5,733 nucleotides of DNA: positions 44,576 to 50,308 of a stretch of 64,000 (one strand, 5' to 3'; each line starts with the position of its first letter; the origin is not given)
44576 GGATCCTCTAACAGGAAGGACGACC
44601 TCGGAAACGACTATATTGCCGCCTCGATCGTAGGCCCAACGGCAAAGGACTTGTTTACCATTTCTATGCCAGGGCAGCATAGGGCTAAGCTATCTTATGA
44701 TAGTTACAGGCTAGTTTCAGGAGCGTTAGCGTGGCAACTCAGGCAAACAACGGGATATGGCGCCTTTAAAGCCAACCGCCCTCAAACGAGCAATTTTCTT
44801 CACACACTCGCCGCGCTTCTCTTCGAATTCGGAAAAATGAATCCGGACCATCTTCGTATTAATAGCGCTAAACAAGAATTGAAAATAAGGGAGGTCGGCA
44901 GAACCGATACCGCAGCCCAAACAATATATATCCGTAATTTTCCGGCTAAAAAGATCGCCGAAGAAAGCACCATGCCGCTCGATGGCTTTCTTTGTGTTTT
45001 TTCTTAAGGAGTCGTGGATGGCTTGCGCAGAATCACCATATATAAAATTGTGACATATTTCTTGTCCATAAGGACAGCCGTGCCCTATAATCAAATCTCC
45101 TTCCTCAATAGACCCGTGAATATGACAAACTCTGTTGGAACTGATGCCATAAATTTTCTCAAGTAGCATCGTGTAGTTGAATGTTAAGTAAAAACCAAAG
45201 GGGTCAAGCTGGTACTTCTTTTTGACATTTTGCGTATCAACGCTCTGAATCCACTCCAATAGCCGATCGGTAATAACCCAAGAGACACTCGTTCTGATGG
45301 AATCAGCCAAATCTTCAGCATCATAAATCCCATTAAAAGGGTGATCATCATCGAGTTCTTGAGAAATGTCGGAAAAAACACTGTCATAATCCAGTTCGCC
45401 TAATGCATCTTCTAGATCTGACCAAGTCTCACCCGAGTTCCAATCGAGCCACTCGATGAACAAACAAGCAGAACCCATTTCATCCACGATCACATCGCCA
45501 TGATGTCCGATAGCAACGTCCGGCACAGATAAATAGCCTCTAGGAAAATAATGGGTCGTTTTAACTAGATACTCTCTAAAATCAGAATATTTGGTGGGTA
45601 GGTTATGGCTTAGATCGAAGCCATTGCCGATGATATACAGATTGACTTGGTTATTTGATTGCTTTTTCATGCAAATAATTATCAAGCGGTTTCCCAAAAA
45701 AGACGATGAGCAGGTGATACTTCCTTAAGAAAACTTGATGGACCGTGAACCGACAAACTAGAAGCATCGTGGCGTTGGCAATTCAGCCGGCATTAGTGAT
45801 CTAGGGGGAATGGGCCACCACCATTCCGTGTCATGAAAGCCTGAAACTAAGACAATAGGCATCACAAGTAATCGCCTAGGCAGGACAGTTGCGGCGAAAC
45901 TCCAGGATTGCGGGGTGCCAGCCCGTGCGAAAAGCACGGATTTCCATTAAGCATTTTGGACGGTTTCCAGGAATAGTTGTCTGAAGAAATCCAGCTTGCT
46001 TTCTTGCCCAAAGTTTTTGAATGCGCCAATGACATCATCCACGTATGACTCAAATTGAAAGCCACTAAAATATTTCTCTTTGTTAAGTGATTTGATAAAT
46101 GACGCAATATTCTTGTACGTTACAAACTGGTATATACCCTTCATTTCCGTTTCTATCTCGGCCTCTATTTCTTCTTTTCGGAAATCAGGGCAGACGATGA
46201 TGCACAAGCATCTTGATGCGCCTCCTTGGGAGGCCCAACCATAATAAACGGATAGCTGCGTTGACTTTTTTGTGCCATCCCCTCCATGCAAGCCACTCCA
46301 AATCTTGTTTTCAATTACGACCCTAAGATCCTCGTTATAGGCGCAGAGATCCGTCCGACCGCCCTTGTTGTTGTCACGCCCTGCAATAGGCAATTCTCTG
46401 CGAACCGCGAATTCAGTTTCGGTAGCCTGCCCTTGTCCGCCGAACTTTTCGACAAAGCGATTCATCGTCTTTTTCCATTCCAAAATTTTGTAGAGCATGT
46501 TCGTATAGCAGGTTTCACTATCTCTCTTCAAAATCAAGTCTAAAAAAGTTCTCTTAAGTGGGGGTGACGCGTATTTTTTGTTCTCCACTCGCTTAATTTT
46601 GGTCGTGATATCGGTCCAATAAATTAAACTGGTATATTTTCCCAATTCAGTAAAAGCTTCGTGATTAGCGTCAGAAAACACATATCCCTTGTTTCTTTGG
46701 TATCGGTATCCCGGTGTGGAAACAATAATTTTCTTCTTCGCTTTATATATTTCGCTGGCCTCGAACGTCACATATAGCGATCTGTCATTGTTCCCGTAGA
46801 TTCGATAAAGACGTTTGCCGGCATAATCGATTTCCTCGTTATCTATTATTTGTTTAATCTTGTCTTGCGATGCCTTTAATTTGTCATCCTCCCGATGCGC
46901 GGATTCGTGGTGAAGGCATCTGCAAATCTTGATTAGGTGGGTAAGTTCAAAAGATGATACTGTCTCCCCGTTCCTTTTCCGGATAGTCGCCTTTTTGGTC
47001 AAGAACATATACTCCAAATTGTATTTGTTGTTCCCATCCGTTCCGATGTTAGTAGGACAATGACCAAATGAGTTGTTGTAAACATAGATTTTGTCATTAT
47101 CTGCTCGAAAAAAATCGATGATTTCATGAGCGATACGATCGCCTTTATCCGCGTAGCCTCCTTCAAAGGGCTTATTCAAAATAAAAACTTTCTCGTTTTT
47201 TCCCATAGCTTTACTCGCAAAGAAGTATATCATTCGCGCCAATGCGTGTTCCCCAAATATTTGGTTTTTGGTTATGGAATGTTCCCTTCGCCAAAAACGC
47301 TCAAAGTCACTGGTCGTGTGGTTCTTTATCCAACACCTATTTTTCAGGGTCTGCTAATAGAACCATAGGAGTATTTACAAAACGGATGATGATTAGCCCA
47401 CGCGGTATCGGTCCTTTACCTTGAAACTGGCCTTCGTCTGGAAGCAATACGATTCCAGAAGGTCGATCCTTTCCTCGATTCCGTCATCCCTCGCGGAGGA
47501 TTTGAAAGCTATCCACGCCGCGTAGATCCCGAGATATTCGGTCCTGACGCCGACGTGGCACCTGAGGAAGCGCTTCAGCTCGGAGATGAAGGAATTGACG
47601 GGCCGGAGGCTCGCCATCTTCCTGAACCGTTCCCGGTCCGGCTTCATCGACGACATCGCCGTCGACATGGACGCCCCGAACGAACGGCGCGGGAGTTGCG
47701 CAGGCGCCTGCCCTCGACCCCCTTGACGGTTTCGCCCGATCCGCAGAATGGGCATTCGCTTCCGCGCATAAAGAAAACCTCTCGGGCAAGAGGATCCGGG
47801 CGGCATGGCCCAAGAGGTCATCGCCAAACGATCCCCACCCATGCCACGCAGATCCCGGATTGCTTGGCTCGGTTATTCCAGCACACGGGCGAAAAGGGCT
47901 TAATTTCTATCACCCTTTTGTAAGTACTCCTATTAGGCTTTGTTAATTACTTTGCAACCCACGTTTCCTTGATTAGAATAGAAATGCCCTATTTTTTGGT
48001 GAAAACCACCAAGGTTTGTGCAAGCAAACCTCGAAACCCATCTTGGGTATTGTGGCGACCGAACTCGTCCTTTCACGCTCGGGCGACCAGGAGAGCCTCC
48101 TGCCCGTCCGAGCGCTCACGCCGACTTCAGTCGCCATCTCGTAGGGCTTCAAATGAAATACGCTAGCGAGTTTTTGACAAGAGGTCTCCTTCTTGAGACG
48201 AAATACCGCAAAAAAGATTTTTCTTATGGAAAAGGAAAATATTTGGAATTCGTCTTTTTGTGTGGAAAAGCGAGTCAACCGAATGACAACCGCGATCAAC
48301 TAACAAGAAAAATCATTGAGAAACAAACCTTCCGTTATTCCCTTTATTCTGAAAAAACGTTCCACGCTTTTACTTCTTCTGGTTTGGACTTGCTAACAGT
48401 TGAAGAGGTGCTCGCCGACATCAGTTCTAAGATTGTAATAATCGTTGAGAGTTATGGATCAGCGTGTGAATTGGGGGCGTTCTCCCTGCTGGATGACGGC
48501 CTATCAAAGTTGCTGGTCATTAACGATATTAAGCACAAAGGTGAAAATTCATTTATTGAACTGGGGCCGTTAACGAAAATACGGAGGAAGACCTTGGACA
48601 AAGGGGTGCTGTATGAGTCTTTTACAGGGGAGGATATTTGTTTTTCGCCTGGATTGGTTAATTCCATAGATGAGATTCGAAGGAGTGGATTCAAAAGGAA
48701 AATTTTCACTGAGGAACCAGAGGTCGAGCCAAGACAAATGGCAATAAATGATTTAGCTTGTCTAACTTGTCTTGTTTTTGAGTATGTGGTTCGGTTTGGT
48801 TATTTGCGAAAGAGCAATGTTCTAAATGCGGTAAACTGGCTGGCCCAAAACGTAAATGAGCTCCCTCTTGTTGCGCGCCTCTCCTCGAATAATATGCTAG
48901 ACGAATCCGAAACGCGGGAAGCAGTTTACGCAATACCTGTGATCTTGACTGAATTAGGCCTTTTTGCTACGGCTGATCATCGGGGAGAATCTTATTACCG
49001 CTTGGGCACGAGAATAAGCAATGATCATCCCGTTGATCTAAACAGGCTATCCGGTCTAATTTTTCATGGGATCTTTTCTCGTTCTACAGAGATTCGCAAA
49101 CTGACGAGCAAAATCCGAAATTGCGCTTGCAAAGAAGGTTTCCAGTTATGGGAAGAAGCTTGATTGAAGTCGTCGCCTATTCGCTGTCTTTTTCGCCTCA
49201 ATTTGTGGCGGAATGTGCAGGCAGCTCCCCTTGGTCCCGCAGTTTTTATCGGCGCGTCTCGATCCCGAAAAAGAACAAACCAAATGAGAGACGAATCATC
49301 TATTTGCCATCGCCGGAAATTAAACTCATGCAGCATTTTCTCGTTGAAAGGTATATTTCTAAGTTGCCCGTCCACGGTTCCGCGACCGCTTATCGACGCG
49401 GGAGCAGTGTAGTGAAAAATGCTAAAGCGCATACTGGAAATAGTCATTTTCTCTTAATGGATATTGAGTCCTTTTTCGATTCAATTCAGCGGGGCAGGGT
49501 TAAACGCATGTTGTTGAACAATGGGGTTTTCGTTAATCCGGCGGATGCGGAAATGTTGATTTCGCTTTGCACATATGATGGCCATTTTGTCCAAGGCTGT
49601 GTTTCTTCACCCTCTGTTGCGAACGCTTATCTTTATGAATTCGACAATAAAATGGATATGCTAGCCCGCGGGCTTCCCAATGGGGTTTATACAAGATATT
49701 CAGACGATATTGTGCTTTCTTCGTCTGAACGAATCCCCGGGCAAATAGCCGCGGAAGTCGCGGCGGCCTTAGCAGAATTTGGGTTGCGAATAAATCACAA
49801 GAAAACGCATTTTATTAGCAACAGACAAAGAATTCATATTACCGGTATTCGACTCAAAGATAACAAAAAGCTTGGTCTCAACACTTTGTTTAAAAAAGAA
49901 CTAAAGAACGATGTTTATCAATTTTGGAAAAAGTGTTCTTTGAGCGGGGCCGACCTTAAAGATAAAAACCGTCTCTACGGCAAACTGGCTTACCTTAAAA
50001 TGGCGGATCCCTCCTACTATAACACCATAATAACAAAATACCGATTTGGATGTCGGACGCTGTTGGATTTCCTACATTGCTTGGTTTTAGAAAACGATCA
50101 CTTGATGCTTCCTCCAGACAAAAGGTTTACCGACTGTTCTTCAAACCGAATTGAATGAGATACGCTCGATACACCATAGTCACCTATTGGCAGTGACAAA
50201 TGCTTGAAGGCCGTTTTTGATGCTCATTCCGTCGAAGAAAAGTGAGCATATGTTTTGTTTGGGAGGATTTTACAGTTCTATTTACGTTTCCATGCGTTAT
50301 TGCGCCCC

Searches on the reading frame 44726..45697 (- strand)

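Call 86: search_protein_families(library=padloc, proteins=[window:44726-45697:-], max_evalue=0.001)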
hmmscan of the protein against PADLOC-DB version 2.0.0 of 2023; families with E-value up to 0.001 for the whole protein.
window:44726-45697:- (323 aa): 1 family
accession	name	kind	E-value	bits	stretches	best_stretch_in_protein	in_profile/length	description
PDLC02345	AbiH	-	6.8e-24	83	2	130-205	131-207/343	AbiH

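Call 87: search_protein_families(library=pfam, proteins=[window:44726-45697:-], max_evalue=0.001)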
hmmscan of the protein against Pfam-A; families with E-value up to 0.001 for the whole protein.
window:44726-45697:- (323 aa): 1 family
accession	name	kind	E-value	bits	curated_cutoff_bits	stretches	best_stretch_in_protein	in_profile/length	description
PF14253.11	AbiH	-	2.2e-52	179.1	30.9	1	20-288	1-258/260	Bacteriophage abortive infection AbiH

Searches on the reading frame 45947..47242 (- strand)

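Call 86: search_protein_families(library=padloc, proteins=[window:45947-47242:-], max_evalue=0.001)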
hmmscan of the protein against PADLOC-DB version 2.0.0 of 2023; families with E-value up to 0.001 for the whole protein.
window:45947-47242:- (431 aa): 0 families

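Call 87: search_protein_families(library=pfam, proteins=[window:45947-47242:-], max_evalue=0.001)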
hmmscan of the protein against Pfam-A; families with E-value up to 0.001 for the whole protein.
window:45947-47242:- (431 aa): 1 family
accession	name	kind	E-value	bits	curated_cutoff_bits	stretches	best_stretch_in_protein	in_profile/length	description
PF23772.1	Phage_g100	-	0.0009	20.8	27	0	17-85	29-97/105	Phage g100-like protein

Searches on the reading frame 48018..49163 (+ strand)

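Call 86: search_protein_families(library=padloc, proteins=[window:48018-49163:+], max_evalue=0.001)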
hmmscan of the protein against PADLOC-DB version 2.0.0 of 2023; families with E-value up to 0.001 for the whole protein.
window:48018-49163:+ (381 aa): 2 families
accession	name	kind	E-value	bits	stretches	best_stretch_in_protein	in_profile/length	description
PDLC02928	NDT_II-A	-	1.4e-32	111.3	1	76-271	21-199/279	-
PDLC02930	NDT_II-A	-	1.7e-26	91.4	1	79-222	26-167/272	-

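Call 87: search_protein_families(library=pfam, proteins=[window:48018-49163:+], max_evalue=0.001)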
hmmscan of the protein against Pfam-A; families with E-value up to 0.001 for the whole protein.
window:48018-49163:+ (381 aa): 0 families

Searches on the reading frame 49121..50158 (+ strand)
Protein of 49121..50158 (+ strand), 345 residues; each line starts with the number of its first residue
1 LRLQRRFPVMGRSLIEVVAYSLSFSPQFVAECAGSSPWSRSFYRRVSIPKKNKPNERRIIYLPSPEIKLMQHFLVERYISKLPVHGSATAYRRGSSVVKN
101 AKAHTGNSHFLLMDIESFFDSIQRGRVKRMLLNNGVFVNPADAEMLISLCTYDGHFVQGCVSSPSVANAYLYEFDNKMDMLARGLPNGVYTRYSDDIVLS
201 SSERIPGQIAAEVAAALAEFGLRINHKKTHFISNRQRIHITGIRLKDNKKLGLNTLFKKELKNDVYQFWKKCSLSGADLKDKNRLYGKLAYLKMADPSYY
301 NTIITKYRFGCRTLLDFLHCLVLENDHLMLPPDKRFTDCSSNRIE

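Call 86: search_protein_families(library=padloc, proteins=[window:49121-50158:+], max_evalue=0.001)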
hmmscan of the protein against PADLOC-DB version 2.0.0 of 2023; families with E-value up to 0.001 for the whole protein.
window:49121-50158:+ (345 aa): 74 families (the best 25 are shown)
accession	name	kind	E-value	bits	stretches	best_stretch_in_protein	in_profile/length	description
PDLC02939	RT_II-A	-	2.5e-62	209.1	1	14-308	3-294/304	-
PDLC02943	RT_III-A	-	2.4e-57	192.3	1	39-299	46-305/322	-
PDLC02946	RT_III-A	-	1.4e-52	176.9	1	40-303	59-320/330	-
PDLC02941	RT_II-A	-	1.2e-51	173.7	1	39-305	37-291/309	-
PDLC03739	RT_Ec107-like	-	1.4e-50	170.4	1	40-270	34-257/307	retron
PDLC02940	RT_II-A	-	9.8e-50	167.6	1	24-308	196-466/477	-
PDLC02942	RT_III-A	-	4.2e-48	162.2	1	39-274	66-292/341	-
PDLC02936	RT_I-A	-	4.3e-46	155.6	1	21-308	10-297/308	-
PDLC02944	RT_III-A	-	2.6e-44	150.4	2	152-307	201-365/597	-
PDLC02960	RT-Protease_XI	-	3.8e-44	149.5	1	35-280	29-274/506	single gene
PDLC02959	RT-Protease_XI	-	5.1e-44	149.1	1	22-280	18-277/510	single gene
PDLC02952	RT_VI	-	1.7e-43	146.9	1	42-299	32-275/279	-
PDLC02962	RT-TIR_XII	-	6e-43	145.4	1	41-280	41-282/478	single gene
PDLC02961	RT-TIR_XII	-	1.1e-42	144.6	1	42-279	43-283/475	single gene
PDLC02956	RT_XIII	-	1.2e-41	141.2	1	41-307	143-420/469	-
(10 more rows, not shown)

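Call 87: search_protein_families(library=pfam, proteins=[window:49121-50158:+], max_evalue=0.001)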
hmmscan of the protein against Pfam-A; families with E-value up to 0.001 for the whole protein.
window:49121-50158:+ (345 aa): 1 family
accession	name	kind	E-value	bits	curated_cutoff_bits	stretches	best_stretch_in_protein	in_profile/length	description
PF00078.32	RVT_1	-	6.3e-22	78.7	29.6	1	48-244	1-204/205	Reverse transcriptase (RNA-dependent DNA polymerase)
